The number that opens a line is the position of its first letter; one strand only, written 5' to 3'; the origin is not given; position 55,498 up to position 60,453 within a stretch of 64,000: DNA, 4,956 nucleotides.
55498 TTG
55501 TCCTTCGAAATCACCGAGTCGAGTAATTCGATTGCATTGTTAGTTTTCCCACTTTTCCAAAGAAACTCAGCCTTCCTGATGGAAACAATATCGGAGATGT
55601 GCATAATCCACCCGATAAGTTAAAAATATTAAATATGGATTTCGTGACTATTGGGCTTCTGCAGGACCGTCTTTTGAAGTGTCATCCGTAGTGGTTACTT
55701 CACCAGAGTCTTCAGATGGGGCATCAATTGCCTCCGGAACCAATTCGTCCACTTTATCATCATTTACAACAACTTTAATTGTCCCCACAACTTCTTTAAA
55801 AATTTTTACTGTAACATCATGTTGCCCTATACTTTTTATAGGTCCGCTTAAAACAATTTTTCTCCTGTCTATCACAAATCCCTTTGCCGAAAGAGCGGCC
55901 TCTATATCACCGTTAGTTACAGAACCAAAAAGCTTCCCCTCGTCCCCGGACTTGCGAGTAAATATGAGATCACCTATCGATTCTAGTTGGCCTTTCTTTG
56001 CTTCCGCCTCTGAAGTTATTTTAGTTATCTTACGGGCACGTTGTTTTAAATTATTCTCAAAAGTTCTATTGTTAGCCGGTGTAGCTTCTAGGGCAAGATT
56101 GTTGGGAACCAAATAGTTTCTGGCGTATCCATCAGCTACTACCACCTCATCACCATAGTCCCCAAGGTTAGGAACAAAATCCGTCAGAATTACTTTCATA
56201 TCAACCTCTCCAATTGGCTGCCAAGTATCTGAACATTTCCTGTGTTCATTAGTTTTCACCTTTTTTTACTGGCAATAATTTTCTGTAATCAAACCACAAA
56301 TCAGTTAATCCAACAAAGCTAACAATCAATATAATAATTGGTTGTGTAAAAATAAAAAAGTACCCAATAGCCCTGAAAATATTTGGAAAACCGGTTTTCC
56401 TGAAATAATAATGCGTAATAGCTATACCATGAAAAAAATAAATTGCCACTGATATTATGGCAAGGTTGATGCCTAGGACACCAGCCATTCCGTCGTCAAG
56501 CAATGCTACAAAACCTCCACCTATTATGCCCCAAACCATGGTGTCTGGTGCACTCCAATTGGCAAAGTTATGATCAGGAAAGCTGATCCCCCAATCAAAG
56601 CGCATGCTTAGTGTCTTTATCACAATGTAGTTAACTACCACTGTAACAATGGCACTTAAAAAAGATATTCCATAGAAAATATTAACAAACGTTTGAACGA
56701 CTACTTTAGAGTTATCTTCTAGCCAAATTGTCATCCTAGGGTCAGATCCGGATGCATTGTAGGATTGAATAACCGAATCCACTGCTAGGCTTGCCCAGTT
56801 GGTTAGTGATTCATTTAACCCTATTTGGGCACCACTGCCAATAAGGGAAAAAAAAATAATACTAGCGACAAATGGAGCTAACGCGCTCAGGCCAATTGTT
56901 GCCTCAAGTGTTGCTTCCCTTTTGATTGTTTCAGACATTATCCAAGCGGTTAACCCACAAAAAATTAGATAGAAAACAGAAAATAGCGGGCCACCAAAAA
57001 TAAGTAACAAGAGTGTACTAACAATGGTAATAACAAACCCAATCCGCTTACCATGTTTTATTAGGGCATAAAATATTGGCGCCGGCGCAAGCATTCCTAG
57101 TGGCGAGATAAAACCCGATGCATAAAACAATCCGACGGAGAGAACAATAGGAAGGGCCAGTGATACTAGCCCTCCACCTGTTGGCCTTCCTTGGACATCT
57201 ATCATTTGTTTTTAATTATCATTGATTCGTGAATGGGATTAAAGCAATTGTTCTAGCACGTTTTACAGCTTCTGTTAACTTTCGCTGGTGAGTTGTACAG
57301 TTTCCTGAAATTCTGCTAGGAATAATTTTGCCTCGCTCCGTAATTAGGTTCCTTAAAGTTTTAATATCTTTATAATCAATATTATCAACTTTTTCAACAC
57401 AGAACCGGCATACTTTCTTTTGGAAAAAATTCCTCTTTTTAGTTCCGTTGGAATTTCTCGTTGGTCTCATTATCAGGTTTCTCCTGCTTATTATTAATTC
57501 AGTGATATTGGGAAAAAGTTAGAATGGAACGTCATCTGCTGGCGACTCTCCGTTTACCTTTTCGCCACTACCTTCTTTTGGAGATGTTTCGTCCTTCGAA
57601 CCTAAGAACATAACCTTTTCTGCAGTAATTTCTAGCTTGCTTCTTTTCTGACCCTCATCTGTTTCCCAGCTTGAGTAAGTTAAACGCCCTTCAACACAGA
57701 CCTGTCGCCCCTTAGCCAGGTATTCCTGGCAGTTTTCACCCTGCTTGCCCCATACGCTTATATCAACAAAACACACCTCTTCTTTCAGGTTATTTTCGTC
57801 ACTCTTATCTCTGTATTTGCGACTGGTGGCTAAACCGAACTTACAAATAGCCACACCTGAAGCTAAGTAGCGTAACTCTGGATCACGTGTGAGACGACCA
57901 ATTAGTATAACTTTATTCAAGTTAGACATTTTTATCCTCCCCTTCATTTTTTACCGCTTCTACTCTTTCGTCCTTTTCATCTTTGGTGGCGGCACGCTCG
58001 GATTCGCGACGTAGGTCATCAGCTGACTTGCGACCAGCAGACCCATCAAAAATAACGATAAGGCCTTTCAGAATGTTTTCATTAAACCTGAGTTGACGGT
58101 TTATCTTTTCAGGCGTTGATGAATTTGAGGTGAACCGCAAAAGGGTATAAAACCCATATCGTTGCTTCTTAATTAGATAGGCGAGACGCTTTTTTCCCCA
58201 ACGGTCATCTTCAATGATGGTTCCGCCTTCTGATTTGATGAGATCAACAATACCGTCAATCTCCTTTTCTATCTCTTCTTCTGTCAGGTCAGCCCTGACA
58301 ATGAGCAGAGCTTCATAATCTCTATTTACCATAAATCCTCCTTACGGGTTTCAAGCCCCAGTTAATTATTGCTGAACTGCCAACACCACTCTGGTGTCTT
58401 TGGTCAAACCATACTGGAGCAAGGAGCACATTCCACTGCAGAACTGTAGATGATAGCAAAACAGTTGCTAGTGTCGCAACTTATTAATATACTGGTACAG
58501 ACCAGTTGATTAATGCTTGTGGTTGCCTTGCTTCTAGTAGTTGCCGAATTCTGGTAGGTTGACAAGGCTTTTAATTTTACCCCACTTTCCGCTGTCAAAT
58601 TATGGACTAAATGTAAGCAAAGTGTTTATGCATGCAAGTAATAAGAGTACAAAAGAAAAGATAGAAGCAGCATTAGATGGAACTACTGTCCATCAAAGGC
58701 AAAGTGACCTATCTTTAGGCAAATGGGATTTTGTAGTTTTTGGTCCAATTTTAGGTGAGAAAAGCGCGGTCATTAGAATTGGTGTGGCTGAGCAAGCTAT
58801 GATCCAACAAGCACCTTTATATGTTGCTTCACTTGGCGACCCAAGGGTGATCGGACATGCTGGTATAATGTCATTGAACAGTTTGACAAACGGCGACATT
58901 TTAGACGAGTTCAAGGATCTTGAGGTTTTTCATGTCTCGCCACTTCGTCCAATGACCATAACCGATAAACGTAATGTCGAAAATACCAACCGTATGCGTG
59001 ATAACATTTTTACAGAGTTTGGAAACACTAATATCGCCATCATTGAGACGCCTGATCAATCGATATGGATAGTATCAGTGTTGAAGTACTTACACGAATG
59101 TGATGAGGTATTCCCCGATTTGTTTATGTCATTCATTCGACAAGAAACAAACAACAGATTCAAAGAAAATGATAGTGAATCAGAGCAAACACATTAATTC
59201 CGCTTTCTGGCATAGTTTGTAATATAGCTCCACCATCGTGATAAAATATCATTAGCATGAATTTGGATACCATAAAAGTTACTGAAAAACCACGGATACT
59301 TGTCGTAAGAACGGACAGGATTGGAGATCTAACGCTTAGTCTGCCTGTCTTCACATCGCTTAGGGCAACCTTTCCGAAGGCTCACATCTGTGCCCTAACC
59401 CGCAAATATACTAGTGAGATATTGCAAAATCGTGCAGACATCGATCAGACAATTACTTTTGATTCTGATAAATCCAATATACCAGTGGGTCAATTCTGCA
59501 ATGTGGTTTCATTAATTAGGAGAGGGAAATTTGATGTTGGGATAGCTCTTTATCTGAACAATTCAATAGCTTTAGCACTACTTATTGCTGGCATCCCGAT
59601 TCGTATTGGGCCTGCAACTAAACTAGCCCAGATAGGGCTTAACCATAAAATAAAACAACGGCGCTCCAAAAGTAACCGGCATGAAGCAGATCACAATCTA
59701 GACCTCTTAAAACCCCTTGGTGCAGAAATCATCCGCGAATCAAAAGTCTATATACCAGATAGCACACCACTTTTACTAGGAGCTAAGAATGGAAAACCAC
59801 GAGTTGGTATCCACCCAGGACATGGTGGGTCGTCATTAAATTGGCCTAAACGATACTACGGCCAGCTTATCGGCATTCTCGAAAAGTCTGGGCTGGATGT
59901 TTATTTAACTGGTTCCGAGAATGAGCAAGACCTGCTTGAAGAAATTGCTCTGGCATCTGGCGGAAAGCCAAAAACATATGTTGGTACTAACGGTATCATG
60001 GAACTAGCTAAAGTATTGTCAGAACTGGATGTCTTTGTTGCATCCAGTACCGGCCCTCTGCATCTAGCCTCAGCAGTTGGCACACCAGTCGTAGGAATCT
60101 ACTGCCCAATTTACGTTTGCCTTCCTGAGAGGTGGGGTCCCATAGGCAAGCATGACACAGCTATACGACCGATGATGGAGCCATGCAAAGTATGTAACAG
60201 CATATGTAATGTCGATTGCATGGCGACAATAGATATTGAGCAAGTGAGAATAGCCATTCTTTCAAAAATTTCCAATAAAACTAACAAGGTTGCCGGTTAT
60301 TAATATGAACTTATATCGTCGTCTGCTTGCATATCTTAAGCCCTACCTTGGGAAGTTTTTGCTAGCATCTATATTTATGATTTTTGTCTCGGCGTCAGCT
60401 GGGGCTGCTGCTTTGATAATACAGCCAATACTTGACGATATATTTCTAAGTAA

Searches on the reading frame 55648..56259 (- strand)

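Call 60: search_protein_families(library=pfam, proteins=[window:55648-56259:-], max_evalue=0.00001)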
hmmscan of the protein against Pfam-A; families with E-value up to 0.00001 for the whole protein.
window:55648-56259:- (203 aa): 2 families
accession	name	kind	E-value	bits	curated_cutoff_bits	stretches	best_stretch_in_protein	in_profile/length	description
PF03948.19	Ribosomal_L9_C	-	8.2e-25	87.5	23.2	1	84-166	2-85/86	Ribosomal protein L9, C-terminal domain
PF01281.25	Ribosomal_L9_N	-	4.1e-19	68.3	20.7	1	21-64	1-44/47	Ribosomal protein L9, N-terminal domain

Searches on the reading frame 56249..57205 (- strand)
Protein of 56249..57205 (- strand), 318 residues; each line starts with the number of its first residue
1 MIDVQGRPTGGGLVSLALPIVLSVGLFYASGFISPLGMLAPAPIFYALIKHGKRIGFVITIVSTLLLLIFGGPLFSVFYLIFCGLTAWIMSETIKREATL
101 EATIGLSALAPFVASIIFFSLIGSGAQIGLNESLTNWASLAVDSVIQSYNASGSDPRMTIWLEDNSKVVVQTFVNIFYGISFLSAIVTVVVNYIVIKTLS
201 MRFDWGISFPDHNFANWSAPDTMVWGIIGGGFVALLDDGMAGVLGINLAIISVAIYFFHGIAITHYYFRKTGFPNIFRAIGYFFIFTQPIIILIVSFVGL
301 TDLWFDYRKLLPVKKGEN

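Call 60: search_protein_families(library=pfam, proteins=[window:56249-57205:-], max_evalue=0.00001)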
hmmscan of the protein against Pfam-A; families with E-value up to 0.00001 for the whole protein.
window:56249-57205:- (318 aa): 1 family
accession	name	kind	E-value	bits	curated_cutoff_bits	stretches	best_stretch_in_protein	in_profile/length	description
PF09991.14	DUF2232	-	1.5e-45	156.1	27.8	1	22-303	2-290/290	Predicted membrane protein (DUF2232)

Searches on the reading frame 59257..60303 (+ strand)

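Call 60: search_protein_families(library=pfam, proteins=[window:59257-60303:+], max_evalue=0.00001)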
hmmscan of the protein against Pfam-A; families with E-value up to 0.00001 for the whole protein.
window:59257-60303:+ (348 aa): 1 family
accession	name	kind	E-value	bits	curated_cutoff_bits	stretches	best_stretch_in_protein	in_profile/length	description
PF01075.23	Glyco_transf_9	-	9.7e-24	84.5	22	1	87-315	8-238/247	Glycosyltransferase family 9 (heptosyltransferase)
